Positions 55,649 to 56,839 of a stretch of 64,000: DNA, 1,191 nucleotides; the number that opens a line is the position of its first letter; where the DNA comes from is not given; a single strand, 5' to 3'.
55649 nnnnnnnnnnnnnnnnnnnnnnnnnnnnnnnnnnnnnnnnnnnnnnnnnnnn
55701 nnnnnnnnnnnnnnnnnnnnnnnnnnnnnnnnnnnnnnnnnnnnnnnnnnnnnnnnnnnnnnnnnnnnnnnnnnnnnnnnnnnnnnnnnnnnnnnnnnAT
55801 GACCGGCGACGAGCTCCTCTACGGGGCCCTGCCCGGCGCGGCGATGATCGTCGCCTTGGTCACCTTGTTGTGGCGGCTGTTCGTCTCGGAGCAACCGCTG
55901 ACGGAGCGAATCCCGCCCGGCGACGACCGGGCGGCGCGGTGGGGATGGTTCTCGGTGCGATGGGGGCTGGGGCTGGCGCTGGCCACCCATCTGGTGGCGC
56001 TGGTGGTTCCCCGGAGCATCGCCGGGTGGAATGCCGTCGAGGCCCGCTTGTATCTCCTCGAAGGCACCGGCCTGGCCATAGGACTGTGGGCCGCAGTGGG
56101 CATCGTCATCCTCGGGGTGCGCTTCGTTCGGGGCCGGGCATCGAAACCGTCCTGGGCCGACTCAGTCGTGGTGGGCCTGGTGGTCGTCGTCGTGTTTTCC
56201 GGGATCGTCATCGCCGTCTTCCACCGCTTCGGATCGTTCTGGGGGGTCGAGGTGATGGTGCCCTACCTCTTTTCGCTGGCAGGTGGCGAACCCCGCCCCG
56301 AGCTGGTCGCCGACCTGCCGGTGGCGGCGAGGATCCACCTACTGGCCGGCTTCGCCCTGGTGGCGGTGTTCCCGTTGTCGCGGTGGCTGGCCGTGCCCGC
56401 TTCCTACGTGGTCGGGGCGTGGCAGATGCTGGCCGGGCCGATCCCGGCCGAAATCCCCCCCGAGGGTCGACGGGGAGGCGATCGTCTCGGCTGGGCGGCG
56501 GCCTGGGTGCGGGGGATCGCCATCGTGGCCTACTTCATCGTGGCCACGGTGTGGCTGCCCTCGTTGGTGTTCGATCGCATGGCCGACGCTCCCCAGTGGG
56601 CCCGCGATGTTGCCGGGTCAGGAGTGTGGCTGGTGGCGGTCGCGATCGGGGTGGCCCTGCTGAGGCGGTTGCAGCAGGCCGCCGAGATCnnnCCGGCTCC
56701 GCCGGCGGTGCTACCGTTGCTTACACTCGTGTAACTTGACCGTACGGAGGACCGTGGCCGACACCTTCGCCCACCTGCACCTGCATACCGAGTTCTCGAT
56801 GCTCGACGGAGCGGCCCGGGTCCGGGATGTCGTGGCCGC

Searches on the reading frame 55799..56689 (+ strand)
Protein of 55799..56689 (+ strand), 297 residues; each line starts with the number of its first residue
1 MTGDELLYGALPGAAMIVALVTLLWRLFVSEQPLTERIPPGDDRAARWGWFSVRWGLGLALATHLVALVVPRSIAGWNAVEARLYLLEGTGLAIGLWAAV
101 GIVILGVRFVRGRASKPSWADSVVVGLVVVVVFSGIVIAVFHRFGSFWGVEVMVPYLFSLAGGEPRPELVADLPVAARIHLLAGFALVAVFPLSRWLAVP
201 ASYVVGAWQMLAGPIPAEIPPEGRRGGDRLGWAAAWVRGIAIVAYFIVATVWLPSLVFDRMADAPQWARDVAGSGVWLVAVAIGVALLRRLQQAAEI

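Call 3: search_protein_families(library=pfam, proteins=[window:55799-56689:+], max_evalue=0.1)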
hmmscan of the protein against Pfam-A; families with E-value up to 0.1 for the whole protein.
window:55799-56689:+ (297 aa): 1 family
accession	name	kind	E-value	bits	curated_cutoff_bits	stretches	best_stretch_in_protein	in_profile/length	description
PF02665.19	Nitrate_red_gam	-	6.8e-23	81.9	22.9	1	4-210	1-213/217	Nitrate reductase gamma subunit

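Call 7: search_protein_families(library=ncbifam, proteins=[window:55799-56689:+], max_evalue=0.1)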
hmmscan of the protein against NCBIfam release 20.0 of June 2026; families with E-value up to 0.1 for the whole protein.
window:55799-56689:+ (297 aa): 1 family
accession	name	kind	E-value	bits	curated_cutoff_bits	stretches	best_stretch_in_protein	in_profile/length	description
TIGR00351.1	narI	equivalog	5.1e-05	23.2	105.55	1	54-204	56-214/225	respiratory nitrate reductase subunit gamma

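Call 27: find_homologous_proteins(query=window:55799-56689:+, max_evalue=0.00001)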
Query window:55799-56689:+ (297 aa): 1 proteins with E <= 0.00001 among 8000 candidates.
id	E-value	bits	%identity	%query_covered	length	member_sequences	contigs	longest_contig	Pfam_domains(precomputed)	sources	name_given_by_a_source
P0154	1.4e-171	588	100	94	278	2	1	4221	PF02665.20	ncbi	-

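Call 32: search_protein_representatives(protein=window:55799-56689:+)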
Query: 297 residues. Proteins with E-value up to 0.001 (for the whole library): 415; up to 1e-10: 211; up to 1e-30: 6. The best 150 are listed.
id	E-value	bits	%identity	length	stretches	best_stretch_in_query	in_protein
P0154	4.3e-172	588.0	100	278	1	20-297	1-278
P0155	1.8e-57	211.6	42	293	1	1-288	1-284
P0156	3.2e-53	197.6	45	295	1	1-293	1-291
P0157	1.9e-41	158.9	40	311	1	5-296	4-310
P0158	6.2e-36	140.8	42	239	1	1-215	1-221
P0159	1.5e-33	132.9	46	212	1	87-293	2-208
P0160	2.1e-28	116.1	39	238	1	5-210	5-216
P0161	5.1e-26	108.2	39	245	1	2-198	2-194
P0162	5.1e-25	104.9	36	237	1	3-206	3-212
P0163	6.4e-24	101.3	41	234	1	6-197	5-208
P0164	1.6e-22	96.8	41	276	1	5-200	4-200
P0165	3.1e-22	95.8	44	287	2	3-201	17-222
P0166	7.5e-22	94.5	38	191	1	59-234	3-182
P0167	8.4e-22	94.4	40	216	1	4-194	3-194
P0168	2.4e-21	92.9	39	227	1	4-162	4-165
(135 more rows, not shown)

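Call 33: find_encoding_contigs(protein=P0155, flank=6000, max_places=4)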
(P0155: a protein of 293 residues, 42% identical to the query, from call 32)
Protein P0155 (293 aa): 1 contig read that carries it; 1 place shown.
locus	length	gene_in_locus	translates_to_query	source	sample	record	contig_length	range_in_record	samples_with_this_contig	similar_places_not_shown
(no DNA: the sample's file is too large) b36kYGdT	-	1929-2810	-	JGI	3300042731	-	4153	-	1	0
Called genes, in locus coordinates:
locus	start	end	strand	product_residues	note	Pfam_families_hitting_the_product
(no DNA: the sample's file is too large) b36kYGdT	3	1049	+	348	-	?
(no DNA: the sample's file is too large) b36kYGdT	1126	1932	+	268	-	PF00034:Cytochrom_C, PF13442:Cytochrome_CBB3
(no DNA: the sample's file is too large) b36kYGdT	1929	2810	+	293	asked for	PF02665:Nitrate_red_gam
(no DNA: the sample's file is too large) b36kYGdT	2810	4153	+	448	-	?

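Call 34: find_encoding_contigs(protein=P0156, flank=6000, max_places=4)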
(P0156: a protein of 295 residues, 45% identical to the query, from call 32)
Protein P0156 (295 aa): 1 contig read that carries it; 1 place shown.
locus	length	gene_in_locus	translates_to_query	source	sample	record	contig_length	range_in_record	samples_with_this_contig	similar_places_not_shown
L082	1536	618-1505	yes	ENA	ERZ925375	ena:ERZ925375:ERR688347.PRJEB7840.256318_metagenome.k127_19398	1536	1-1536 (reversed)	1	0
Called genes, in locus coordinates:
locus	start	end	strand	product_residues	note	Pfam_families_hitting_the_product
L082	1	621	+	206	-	?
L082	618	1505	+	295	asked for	PF02665:Nitrate_red_gam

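Call 35: find_encoding_contigs(protein=P0157, flank=6000, max_places=4)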
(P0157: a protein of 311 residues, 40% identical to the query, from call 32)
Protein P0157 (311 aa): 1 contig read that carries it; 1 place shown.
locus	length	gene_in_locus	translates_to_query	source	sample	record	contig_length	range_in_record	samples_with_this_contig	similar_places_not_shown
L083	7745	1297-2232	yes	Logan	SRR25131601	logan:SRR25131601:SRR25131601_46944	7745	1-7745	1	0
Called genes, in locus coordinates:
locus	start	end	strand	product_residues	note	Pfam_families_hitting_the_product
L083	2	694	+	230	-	?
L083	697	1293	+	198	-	-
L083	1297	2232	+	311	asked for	PF02665:Nitrate_red_gam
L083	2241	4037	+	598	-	PF14691:Fer4_20, PF01266:DAO (weak), PF07992:Pyr_redox_2, PF13450:NAD_binding_8, PF00037:Fer4 (weak), PF13237:Fer4_10 (weak), PF12838:Fer4_7, PF13187:Fer4_9, +6 more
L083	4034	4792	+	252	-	PF00033:Cytochrome_B, PF14358:DUF4405 (weak), PF13631:Cytochrom_B_N_2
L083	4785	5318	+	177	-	PF00032:Cytochrom_B_C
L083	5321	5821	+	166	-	PF00355:Rieske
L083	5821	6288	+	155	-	PF13442:Cytochrome_CBB3, PF00034:Cytochrom_C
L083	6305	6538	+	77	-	PF20058:DUF6457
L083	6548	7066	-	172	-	PF08859:DGC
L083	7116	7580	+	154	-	PF01814:Hemerythrin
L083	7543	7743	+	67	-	?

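Call 41: find_related_loci(query=A2, collection=metagenome_contigs, flank=7000)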
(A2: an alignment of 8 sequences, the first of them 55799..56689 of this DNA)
Query A2 (297 aa) in metagenome_contigs; peptide patterns used: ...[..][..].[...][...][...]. (x = any residue, [..] = any of these).
384 stretches matched a pattern; 325 encode a relative of the query (tblastn E <= 1e-3); the best 80 are kept; 80 distinct loci.
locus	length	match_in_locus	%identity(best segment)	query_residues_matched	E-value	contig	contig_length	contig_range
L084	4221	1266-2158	100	1-297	1e-177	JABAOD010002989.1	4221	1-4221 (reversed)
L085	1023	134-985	95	1-297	0e+0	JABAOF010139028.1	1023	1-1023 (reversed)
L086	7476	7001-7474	100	1-158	9e-95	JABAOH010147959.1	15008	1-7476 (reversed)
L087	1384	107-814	40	1-227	7e-39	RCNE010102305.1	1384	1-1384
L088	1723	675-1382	39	1-227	1e-37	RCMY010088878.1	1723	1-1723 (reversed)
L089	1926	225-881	40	1-213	7e-37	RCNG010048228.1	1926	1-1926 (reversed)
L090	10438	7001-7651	41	4-214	3e-36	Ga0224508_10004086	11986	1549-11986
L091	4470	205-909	37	1-225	3e-36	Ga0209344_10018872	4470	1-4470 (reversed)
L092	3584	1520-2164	40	1-209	4e-36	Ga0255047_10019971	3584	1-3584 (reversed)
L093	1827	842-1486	40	1-209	3e-36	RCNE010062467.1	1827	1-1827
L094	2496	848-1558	35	1-229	2e-35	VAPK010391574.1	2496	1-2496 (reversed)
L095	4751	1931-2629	37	1-224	2e-35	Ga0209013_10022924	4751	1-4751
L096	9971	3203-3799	41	44-229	4e-35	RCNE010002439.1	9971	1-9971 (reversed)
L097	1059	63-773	39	1-229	1e-36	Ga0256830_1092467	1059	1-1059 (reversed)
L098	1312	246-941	38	1-228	6e-36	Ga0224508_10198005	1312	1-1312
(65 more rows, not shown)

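Call 52: search_solved_structures(query=window:55799-56689:+, max_evalue=0.01, show_alignments=1)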
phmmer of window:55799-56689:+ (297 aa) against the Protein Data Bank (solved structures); distinct sequences matched with E-value up to 0.01: 0.

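Call 54: search_solved_structures(query=A2, max_evalue=1, show_alignments=1)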
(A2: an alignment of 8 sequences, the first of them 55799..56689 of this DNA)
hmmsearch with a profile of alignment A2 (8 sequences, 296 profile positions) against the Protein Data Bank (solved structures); distinct sequences matched with E-value up to 1: 5.
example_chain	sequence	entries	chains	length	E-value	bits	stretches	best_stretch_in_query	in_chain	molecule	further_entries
1q16_C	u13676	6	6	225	7.7e-23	84.5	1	4-218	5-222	Respiratory nitrate reductase 1 gamma chain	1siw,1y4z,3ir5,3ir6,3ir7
3egw_C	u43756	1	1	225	8.7e-23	84.3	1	4-218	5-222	Respiratory nitrate reductase 1 gamma chain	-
1y5l_C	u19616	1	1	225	2.5e-22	82.8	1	4-218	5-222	Respiratory nitrate reductase 1 gamma chain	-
1y5i_C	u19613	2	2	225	3.7e-22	82.3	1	4-218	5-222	Respiratory nitrate reductase 1 gamma chain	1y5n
7yml_X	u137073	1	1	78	0.36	13.4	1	47-74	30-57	Photosynthetic reaction center PufX protein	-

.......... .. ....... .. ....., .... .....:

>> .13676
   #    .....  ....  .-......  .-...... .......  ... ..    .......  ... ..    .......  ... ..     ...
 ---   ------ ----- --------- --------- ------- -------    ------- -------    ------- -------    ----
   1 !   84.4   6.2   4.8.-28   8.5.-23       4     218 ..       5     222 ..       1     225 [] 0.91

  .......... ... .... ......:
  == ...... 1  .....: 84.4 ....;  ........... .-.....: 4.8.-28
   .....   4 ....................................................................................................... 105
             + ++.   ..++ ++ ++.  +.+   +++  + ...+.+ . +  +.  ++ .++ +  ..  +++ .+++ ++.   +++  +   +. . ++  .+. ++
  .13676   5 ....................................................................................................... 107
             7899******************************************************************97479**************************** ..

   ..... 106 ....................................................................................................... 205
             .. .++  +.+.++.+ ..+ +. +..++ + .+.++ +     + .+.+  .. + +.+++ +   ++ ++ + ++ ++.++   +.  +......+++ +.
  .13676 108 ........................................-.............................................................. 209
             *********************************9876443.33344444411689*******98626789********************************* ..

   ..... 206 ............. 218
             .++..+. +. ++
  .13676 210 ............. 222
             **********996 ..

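Call 90: predict_structure(alignment_id=A5)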
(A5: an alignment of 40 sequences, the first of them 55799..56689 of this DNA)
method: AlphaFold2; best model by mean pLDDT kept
length: 297 residues; sequences in the alignment: 40
mean_pLDDT: 85.8   pTM: 0.71
mean pLDDT of the five models: 85.8, 84.3, 83.3, 83.3, 82.7
residues with pLDDT >= 90: 165; 70-90: 93; 50-70: 31; < 50: 8
segments of 3 or more residues with pLDDT < 50: 223-229
pLDDT, mean of each block of 10 residues (from residue 1): 94 93 83 60 88 95 95 95 94 97 94 90 96 97 91 96 96 97 96 89 83 69 49 64 74 77 88 82 81 66
secondary structure, 60 per line:
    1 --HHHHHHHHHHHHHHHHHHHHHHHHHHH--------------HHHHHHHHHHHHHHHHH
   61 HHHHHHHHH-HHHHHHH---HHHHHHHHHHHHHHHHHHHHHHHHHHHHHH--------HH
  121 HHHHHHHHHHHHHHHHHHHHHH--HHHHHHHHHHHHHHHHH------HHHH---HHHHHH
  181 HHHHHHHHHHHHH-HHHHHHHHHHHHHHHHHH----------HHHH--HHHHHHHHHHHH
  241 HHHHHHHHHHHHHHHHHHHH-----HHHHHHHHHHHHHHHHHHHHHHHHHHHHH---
elements in order: H3-29 H44-69 H71-77 H81-110 H119-142 H145-161 H168-171 H175-193 H195-212 H223-226 H229-260 H266-294

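Call 92: fold_search(model_id=the predicted structure, library=pdb)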
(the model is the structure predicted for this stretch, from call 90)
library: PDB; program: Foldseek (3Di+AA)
matches with E <= 10: 172; with E <= 0.001: 3
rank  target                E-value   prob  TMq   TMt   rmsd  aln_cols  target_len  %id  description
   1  1siw_C                7.5e-04  1.00  0.57  0.75   6.1       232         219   17  Crystal structure of the apomolybdo-NarGHI (released 2004-06-08)
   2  1q16_C                7.9e-04  1.00  0.58  0.75   6.2       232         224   17  Crystal structure of Nitrate Reductase A, NarGHI, from Escherichia coli (released 2003-10-07)
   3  3egw_C                8.6e-04  1.00  0.58  0.74   6.2       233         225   18  The crystal structure of the NarGHI mutant NarH - C16A (released 2010-03-02)
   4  1y4z_C                1.1e-03  1.00  0.56  0.75   5.9       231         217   16  The crystal structure of Nitrate Reductase A, NarGHI, in complex with the Q-site inhibitor pentachlorophenol (released 2005-03-08)
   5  1y5l_C                1.2e-03  1.00  0.54  0.74   6.2       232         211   17  The crystal structure of the NarGHI mutant NarI-H66Y (released 2005-03-08)
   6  3ir6_C                1.3e-03  1.00  0.58  0.74   6.2       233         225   17  Crystal structure of NarGHI mutant NarG-H49S (released 2010-01-05)
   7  1y5i_C                1.4e-03  1.00  0.55  0.73   3.5       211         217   18  The crystal structure of the NarGHI mutant NarI-K86A (released 2005-03-08)
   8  3ir5_C                1.7e-03  1.00  0.55  0.73   3.7       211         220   19  Crystal structure of NarGHI mutant NarG-H49C (released 2010-01-05)
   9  8ce1_C                1.1e+00  0.28  0.25  0.29  18.4       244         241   11  Cytochrome c maturation complex CcmABCD (released 2023-09-06)
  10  3ma9_A                1.1e+00  0.20  0.19  0.26  12.1       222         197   13  Crystal structure of gp41 derived protein complexed with fab 8066 (released 2010-12-01)
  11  9ojn                  1.2e+00  0.47  0.28  0.13  12.7       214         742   14  Structure of Mycobacterium smegmatis EtfD (released 2025-05-21)
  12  3mac_A                1.3e+00  0.13  0.16  0.21  13.1       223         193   11  crystal structure of GP41-derived protein complexed with fab 8062 (released 2010-12-08)
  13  7jh5_A                1.7e+00  0.10  0.18  0.19  18.9       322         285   11  Co-LOCKR: de novo designed protein switch (released 2020-09-02)
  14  7oqz_A                1.8e+00  0.08  0.14  0.17  20.3       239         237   12  Cryo-EM structure of human TMEM45A (released 2021-06-16)
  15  6r1j_J                2.0e+00  0.06  0.11  0.12  29.9       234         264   11  Structure of the soluble AhlC triple head mutant of the tripartite alpha-pore forming toxin, AHL, from Aeromonas hydro (released 2019-07-10)
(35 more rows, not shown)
